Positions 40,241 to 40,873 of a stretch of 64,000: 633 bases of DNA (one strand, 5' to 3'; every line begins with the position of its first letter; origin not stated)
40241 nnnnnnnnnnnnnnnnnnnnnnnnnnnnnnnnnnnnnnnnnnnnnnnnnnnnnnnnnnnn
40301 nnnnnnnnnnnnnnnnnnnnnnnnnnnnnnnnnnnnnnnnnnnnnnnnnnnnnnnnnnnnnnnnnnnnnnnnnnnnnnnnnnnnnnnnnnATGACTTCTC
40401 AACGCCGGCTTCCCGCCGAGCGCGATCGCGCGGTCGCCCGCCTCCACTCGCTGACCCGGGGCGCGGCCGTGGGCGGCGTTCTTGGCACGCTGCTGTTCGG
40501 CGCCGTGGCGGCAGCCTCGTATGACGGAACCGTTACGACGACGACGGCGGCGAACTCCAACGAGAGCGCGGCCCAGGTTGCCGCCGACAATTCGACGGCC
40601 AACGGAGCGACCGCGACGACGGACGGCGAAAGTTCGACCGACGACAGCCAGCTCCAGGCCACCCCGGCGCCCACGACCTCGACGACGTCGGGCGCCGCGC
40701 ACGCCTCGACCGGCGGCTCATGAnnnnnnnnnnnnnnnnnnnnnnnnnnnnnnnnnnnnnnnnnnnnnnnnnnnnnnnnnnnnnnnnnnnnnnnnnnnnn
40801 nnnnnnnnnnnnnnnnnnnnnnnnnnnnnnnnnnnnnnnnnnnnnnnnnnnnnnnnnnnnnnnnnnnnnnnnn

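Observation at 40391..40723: Small exported Thr-rich protein with an ApbE-type flavinylation-like motif (..NGATATT..)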

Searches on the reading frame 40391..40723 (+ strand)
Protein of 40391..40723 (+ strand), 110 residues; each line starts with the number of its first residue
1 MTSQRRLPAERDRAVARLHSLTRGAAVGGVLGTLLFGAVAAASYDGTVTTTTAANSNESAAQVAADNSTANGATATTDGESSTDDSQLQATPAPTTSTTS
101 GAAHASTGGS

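Call 4: search_protein_families(library=pfam, proteins=[window:40391-40723:+], max_evalue=0.1)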
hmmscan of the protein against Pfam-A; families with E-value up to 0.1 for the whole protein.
window:40391-40723:+ (110 aa): 0 families

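Call 6: search_protein_families(library=ncbifam, proteins=[window:40391-40723:+], max_evalue=1)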
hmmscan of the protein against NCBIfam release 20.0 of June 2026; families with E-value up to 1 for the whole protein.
window:40391-40723:+ (110 aa): 1 family
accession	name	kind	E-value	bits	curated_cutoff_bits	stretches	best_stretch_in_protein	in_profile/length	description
NF053524.1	thylo_ssl2009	equivalog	0.048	14.4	58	1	22-69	12-57/90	ssl2009 family thylakoid membrane protein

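Call 7: find_homologous_proteins(query=window:40391-40723:+, max_evalue=0.01)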
Query window:40391-40723:+ (110 aa): 17 proteins with E <= 0.01 among 98 candidates.
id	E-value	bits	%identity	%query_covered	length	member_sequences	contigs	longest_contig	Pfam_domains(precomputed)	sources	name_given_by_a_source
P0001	6.4e-43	162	94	85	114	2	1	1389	-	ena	-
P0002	2.2e-41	158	82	100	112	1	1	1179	-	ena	-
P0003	4.3e-26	109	62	100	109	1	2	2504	-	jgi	jgi:hypothetical protein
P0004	1.5e-20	91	65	56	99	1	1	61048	-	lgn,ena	-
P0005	4.3e-18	83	52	100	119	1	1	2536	-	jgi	jgi:hypothetical protein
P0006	5.9e-12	63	52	41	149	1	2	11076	-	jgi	jgi:hypothetical protein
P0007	2.5e-10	58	57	42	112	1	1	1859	-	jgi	jgi:hypothetical protein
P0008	1.0e-9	56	53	40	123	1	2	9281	-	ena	-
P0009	7.6e-9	54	63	42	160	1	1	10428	-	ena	-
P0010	3.5e-8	51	67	39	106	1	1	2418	-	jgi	jgi:hypothetical protein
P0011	8.1e-8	50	57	40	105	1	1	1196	-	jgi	jgi:hypothetical protein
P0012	2.1e-7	49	58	39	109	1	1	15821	-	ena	-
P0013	4.1e-7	48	52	44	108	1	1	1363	-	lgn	-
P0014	1.1e-6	47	54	42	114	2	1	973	-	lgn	-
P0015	1.3e-6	46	54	51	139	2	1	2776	-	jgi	jgi:hypothetical protein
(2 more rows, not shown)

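Call 10: find_encoding_contigs(protein=P0004, flank=8000, max_places=3)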
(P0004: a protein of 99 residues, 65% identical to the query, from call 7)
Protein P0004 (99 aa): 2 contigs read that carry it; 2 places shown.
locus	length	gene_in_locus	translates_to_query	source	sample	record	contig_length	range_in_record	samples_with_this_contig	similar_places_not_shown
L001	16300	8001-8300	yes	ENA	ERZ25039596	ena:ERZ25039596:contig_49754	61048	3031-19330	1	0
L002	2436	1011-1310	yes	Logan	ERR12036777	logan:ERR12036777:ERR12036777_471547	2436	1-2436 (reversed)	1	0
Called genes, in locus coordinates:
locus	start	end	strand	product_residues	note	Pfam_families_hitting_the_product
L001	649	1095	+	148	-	-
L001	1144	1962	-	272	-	-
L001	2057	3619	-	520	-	PF25179:LMF1_C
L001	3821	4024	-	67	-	PF06762:LMF1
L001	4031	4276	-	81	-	PF06762:LMF1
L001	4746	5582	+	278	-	-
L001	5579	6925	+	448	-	PF00067:p450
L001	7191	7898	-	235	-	PF10517:DM13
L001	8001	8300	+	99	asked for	-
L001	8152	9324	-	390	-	-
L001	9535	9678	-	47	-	-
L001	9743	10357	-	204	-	-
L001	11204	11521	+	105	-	PF13459:Fer4_15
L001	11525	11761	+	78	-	PF00072:Response_reg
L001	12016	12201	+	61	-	PF00486:Trans_reg_C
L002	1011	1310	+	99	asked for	-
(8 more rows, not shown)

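Call 11: find_encoding_contigs(protein=P0012, flank=8000, max_places=3)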
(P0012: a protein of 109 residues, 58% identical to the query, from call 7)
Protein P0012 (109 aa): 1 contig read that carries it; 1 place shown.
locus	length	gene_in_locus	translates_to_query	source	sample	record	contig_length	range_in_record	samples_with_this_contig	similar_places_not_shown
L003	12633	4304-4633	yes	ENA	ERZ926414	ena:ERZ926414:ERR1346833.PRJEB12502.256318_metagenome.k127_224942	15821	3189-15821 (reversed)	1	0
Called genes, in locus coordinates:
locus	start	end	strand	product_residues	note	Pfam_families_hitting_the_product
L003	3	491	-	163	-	?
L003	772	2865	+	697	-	PF01145:Band_7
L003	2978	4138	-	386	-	PF10282:Lactonase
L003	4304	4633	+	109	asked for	-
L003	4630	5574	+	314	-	PF02424:ApbE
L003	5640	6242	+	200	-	PF01794:Ferric_reduct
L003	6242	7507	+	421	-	PF01512:Complex1_51K, PF10589:NADH_4Fe-4S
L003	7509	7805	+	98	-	PF13459:Fer4_15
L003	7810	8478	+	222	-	PF00072:Response_reg, PF00486:Trans_reg_C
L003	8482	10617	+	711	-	PF00512:HisKA, PF02518:HATPase_c, PF04138:GtrA_DPMS_TM (weak)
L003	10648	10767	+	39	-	-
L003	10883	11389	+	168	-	PF04073:tRNA_edit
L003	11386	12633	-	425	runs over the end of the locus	PF00990:GGDEF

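Call 13: find_encoding_contigs(protein=P0006, flank=8000, max_places=2)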
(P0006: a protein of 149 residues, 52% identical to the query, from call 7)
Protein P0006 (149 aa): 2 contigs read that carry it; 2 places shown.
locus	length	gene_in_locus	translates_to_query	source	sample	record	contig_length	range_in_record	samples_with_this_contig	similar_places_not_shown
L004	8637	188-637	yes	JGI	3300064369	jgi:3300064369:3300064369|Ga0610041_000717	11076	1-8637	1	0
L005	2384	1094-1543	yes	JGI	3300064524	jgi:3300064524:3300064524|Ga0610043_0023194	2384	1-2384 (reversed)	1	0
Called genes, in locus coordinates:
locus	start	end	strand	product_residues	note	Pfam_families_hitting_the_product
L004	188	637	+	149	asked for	-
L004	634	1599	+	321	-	PF02424:ApbE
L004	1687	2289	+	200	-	PF01794:Ferric_reduct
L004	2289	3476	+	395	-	PF01512:Complex1_51K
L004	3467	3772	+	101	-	PF13459:Fer4_15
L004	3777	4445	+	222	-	PF00072:Response_reg, PF00486:Trans_reg_C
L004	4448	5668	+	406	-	PF00512:HisKA, PF02518:HATPase_c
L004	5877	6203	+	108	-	-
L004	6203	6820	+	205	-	PF04138:GtrA_DPMS_TM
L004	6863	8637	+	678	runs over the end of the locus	PF13231:PMT_2, PF24878:YkcB_C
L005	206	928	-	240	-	PF10517:DM13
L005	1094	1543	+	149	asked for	-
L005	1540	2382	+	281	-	?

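Call 14: find_encoding_contigs(protein=P0009, flank=8000, max_places=2)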
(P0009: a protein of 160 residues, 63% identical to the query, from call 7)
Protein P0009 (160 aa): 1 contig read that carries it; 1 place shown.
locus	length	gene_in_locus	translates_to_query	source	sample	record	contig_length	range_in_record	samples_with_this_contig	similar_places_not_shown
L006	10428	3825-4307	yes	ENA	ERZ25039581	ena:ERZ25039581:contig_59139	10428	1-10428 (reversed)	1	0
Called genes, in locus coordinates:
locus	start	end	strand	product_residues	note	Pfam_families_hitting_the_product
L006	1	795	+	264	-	?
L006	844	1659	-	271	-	PF00583:Acetyltransf_1 (weak), PF13508:Acetyltransf_7 (weak), PF14542:Acetyltransf_CG (faint), PF08445:FR47 (faint), PF00583:Acetyltransf_1, PF13673:Acetyltransf_10 (weak), PF13508:Acetyltransf_7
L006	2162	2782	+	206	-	-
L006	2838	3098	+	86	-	-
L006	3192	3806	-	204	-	PF10517:DM13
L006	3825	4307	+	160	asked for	-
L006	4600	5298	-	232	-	-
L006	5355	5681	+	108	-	-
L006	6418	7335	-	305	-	-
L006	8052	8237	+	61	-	PF00486:Trans_reg_C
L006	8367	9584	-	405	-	-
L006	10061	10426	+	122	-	?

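Call 21: find_related_loci(query=A3, collection=genome_contigs, flank=8000)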
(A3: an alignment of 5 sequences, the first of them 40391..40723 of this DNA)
Query A3 (110 aa) in genome_contigs; peptide patterns used: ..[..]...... (x = any residue, [..] = any of these).
599 stretches matched a pattern (row limit reached: there are more); 8 encode a relative of the query (tblastn E <= 1e-3); 8 distinct loci.
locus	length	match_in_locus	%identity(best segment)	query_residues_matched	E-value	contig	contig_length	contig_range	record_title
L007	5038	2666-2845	50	2-67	2e-11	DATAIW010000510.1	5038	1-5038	MAG TPA_asm: Candidatus Limnocylindrales bacterium isolate SMAG_U6894 k141_259522, whole genome shotgun sequence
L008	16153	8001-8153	53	2-52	7e-11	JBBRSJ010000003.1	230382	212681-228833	MAG: Candidatus Limnocylindrales bacterium isolate La2_metabat2.049 La2_metabat2.049_K_1344585L230382_cov_65.9979, whole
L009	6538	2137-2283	55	6-54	7e-10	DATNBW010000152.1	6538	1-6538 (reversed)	MAG TPA_asm: Verrucomicrobiia bacterium isolate SMAG_U11198 k141_3003046, whole genome shotgun sequence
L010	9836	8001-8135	62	5-49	1e-8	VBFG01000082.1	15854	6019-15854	MAG: Chloroflexi bacterium isolate CF_46 14_1009_16_30cm_scaffold_6716, whole genome shotgun sequence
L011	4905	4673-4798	48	5-46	7e-8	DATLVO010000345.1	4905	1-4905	MAG TPA_asm: Verrucomicrobiia bacterium isolate SMAG_U13194 k141_545162, whole genome shotgun sequence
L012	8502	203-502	43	5-110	1e-7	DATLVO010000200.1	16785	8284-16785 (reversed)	MAG TPA_asm: Verrucomicrobiia bacterium isolate SMAG_U13194 k141_224120, whole genome shotgun sequence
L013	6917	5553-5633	70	4-30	3e-7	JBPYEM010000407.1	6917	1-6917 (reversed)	MAG: Candidatus Limnocylindrales bacterium isolate Bin.007.fastaField_pasture_P2 k127_620882, whole genome shotgun seque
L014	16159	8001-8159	43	4-58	7e-6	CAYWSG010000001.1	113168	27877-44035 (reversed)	MAG TPA_asm: uncultured Enterobacteriaceae bacterium isolate binchicken_co350_167 genome assembly, contig: NODE_227_leng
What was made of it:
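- Closest known: MsrQ-like flavinylation-associated electron-transfer clusters. Different: The host lineage is named Candidatus Limnocylindrales (Chloroflexota) rather than Actinobacteria (call 21).
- Tried and rejected: It was repeated with A3 (call 21).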

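Call 32: find_homologous_proteins(query=A4, max_evalue=0.001)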
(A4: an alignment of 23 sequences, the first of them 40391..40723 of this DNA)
Query A4 (23 sequences) (110 aa, profile of the alignment): 253 proteins with E <= 0.001 among 8000 candidates; the best 120 are listed.
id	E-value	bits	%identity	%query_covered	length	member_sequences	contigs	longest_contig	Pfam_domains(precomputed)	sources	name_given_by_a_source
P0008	7.5e-31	125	53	40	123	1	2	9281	-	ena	-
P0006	3.9e-30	122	52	41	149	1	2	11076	-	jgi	jgi:hypothetical protein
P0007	3.3e-29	119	57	42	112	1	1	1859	-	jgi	jgi:hypothetical protein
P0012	3.8e-29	119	58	39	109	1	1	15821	-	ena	-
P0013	1.9e-28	117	52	44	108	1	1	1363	-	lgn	-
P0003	5.4e-28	115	62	100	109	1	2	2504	-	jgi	jgi:hypothetical protein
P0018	1.4e-27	114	53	52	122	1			-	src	-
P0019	4.4e-27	113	55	48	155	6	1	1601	-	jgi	-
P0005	5.0e-27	112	52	100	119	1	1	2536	-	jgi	jgi:hypothetical protein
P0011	7.1e-27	112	57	40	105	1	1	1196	-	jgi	jgi:hypothetical protein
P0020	8.1e-27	112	54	38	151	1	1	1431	-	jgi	jgi:hypothetical protein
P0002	8.7e-27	112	82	100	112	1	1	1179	-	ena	-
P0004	2.0e-26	110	65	56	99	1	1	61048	-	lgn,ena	-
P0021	2.0e-26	110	60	41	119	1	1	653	-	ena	-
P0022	5.1e-26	109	45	99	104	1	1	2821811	-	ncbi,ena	-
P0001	5.3e-22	96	94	85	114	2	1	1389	-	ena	-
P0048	6.7e-21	93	38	83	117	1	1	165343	-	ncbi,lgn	-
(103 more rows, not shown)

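Call 34: find_encoding_contigs(protein=P0022, flank=10000, max_places=2)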
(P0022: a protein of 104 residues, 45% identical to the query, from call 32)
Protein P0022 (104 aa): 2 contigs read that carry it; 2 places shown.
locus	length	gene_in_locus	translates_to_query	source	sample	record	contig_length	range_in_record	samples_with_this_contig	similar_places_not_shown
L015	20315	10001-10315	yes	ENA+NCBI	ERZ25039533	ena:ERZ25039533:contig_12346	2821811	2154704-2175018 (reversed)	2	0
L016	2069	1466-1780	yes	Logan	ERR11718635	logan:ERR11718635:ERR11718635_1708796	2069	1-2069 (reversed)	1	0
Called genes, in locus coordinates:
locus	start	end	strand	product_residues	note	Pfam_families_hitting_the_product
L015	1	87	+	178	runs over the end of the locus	-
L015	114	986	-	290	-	PF04228:Zn_peptidase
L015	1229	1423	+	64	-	-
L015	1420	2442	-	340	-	PF08279:HTH_11, PF12840:HTH_20 (weak), PF19187:HTH_PafC (weak), PF13280:WYL, PF25583:WCX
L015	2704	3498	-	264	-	PF09754:PAC2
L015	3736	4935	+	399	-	PF01571:GCV_T, PF08669:GCV_T_C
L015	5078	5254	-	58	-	-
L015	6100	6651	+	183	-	-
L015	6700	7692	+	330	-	-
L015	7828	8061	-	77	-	-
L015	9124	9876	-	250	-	PF10517:DM13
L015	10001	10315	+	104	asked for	-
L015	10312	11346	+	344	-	PF02424:ApbE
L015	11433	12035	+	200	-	PF01794:Ferric_reduct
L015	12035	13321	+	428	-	PF01512:Complex1_51K, PF10589:NADH_4Fe-4S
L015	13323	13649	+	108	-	PF13459:Fer4_15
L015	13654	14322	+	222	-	PF00072:Response_reg, PF00486:Trans_reg_C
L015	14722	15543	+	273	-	PF00512:HisKA, PF02518:HATPase_c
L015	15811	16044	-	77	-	-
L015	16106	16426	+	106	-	-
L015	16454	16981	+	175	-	PF04138:GtrA_DPMS_TM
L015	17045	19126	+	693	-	PF13231:PMT_2, PF24878:YkcB_C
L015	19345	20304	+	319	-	PF18917:LiaI-LiaF-like_TM1 (weak), PF22570:LiaF-TM (weak)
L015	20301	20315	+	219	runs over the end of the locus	-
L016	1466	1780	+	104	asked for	-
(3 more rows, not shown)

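Call 35: find_encoding_contigs(protein=P0048, flank=10000, max_places=2)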
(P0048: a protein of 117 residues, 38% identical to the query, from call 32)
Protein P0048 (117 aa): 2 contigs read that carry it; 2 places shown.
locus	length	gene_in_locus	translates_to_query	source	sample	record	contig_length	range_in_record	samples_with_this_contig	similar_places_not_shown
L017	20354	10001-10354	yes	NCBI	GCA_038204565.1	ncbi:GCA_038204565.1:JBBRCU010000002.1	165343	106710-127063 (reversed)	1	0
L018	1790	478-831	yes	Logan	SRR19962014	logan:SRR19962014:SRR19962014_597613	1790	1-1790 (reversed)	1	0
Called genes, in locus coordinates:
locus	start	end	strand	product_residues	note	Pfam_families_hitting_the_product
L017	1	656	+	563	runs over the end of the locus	PF01266:DAO (faint), PF13450:NAD_binding_8, PF01593:Amino_oxidase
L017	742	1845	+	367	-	-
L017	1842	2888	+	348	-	-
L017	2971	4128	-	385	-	PF10282:Lactonase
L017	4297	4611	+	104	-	-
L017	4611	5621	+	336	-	PF02424:ApbE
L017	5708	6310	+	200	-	PF01794:Ferric_reduct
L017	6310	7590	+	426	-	PF01512:Complex1_51K, PF10589:NADH_4Fe-4S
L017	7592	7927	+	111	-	PF13459:Fer4_15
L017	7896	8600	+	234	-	PF00072:Response_reg, PF00486:Trans_reg_C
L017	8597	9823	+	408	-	PF00512:HisKA, PF02518:HATPase_c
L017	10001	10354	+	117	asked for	-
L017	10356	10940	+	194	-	PF04138:GtrA_DPMS_TM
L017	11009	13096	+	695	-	PF13231:PMT_2, PF24878:YkcB_C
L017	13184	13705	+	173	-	PF04073:tRNA_edit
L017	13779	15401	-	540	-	PF00140:Sigma70_r1_2, PF04542:Sigma70_r2, PF04539:Sigma70_r3, PF04545:Sigma70_r4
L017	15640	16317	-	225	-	PF08240:ADH_N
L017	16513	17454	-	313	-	PF00296:Bac_luciferase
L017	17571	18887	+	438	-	PF08002:DUF1697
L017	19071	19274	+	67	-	PF00313:CSD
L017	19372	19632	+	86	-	-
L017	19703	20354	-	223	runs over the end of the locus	PF00702:Hydrolase, PF13419:HAD_2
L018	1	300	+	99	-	?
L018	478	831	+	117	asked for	-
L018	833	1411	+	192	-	PF04138:GtrA_DPMS_TM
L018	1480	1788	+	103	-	?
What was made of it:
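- p2 is followed by GtrA and PMT_2/YkcB_C in L004, L015, L017 and L018 (calls 13, 34, 35).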

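Call 46: search_solved_structures(query=A4, max_evalue=10, show_alignments=2)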
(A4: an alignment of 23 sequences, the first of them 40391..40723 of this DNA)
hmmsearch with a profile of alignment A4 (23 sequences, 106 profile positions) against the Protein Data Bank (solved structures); distinct sequences matched with E-value up to 10: 1.
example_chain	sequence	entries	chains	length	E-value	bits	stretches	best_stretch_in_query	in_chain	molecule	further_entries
8ag6_B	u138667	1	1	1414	5.1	10.9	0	61-105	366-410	DNA mismatch repair protein Msh6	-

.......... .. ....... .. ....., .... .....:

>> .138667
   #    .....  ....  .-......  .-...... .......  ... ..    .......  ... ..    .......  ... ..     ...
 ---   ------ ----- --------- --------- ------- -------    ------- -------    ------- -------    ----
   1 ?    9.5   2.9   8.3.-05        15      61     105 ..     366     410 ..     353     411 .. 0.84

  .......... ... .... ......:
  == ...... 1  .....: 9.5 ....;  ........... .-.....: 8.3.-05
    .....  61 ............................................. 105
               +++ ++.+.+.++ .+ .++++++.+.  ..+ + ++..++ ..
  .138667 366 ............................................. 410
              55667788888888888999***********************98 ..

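Call 47: search_protein_families(library=pfam, alignment_id=A4, max_evalue=10)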
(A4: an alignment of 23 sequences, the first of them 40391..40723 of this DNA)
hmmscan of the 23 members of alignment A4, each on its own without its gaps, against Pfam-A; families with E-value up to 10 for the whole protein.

A. member 1, window:40391-40723:+ (110 aa): 1 family
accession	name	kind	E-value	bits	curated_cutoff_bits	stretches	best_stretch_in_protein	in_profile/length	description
PF25728.1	US29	-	5.3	6.4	27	1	35-102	14-78/324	Cytomegalovirus US29 protein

B. families by the number of members that match (of 23 scanned): 22 families
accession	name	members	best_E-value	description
PF01456.22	Mucin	6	0.047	Mucin-like glycoprotein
PF25587.1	Rv2743c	3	0.0065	Rv2743c family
PF25728.1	US29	3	2.5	Cytomegalovirus US29 protein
PF19565.4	DUF6087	2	0.02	Family of unknown function (DUF6087)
PF25706.1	HCMV_UL116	2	0.048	Human cytomegalovirus UL116 protein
PF05283.16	MGC-24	2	3.2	Multi-glycosylated core protein 24 (MGC-24), sialomucin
PF10727.15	Rossmann-like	1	0.02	Rossmann-like domain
PF21415.2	SMK1_alpha_su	1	0.056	SMK1 alpha subunit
PF09945.14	DUF2177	1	0.065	Predicted membrane protein (DUF2177)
PF17972.7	bMG5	1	0.071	Bacterial Alpha-2-macroglobulin MG5 domain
PF07847.18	PCO_ADO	1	0.17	PCO_ADO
PF18898.5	DUF5654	1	0.19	Family of unknown function (DUF5654)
PF11239.13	DUF3040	1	0.31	Protein of unknown function (DUF3040)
PF02166.21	Androgen_recep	1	0.47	Androgen receptor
PF21827.1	New_glue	1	0.9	New glue protein family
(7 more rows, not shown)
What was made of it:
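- Three members give weak hits to the Rv2743c membrane-protein family (E 0.0065; call 47). The Thr/Ser-rich tail gives weak Pfam Mucin hits in 6 of 23 members (call 47).
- Tried and rejected: Pfam, NCBIfam and PDB sequence searches on p1, p2 and the family alignment found nothing meaningful (calls 4, 6, 46, 47).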

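Call 48: find_homologous_proteins(query=L003:4630-5574:+, max_evalue=1e-10)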
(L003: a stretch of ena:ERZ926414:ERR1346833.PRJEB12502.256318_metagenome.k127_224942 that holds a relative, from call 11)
Query L003:4630-5574:+ (314 aa): 7865 proteins with E <= 1e-10 among 8000 candidates; the best 120 are listed.
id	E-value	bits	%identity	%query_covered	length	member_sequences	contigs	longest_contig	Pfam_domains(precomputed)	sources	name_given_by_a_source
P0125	1.8e-191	653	99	100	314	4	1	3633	PF02424.21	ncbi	-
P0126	4.0e-165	567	88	97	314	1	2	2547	PF02424.21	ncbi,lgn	-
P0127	2.2e-151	522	80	96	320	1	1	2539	PF02424.21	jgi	jgi:thiamine biosynthesis lipoprotein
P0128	1.9e-148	512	78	99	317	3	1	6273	PF02424.21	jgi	jgi:thiamine biosynthesis lipoprotein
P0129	3.7e-146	504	78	96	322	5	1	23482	PF02424.21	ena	-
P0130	1.1e-145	503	79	96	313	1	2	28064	PF02424.21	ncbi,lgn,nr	ncbi:MAG TPA: FAD:protein FMN transferase [Candidatus Limnocylindrales bacterium]|nr:FAD:protein FMN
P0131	3.1e-143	495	79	97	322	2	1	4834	PF02424.21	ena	-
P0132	7.3e-141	487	78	95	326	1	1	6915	PF02424.21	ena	-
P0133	2.3e-140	485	79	95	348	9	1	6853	PF02424.21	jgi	jgi:thiamine biosynthesis lipoprotein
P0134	7.5e-140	484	77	96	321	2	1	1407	PF02424.21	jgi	jgi:thiamine biosynthesis lipoprotein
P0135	1.8e-139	483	76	96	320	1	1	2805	PF02424.21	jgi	jgi:thiamine biosynthesis lipoprotein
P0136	2.6e-139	482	76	96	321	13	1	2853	PF02424.21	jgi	jgi:thiamine biosynthesis lipoprotein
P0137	2.0e-135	469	75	97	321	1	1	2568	PF02424.21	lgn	-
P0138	1.0e-133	464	72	99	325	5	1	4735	PF02424.21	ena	-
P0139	5.7e-133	461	73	98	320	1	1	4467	PF02424.21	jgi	jgi:thiamine biosynthesis lipoprotein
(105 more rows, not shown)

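Call 54: find_encoding_contigs(protein=P0002, flank=3000, max_places=2)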
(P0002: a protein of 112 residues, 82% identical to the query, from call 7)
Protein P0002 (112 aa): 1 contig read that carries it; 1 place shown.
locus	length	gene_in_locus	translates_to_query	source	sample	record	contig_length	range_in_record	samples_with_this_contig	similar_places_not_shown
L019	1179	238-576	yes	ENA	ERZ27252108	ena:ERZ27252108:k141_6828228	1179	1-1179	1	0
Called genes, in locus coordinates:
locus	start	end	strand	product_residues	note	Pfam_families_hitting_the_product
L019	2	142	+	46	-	?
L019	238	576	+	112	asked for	-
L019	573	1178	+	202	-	?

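Call 55: find_encoding_contigs(protein=P0001, flank=3000, max_places=2)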
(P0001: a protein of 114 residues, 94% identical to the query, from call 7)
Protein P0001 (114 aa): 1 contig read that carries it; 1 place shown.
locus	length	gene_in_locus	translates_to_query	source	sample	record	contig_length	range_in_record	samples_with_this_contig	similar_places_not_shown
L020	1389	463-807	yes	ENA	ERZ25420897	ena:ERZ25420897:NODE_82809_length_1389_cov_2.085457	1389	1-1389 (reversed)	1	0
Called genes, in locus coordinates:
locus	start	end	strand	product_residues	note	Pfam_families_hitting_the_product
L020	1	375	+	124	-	?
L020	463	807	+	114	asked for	-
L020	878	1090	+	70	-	-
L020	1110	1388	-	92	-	?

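Call 58: predict_structure(alignment_id=A6)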
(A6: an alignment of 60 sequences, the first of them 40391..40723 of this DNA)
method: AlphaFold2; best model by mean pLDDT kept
length: 110 residues; sequences in the alignment: 60
mean_pLDDT: 52.4   pTM: 0.20
mean pLDDT of the five models: 52.4, 52.2, 52.0, 51.8, 51.0
residues with pLDDT >= 90: 0; 70-90: 7; 50-70: 49; < 50: 54
segments of 3 or more residues with pLDDT < 50: 47-88, 94-99
pLDDT, mean of each block of 10 residues (from residue 1): 61 70 62 62 52 44 40 38 46 49 54
secondary structure, 60 per line:
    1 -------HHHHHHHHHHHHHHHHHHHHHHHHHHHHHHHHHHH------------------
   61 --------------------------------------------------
elements in order: H8-42
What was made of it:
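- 40460..40516 (+): Gly/Ala-rich hydrophobic segment (residues 24-42), predicted to be a single membrane anchor. AlphaFold2 helix 8-42 (call 58).
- Checked: AlphaFold2 gives a single helix, residues 8-42, and a disordered remainder (call 58).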
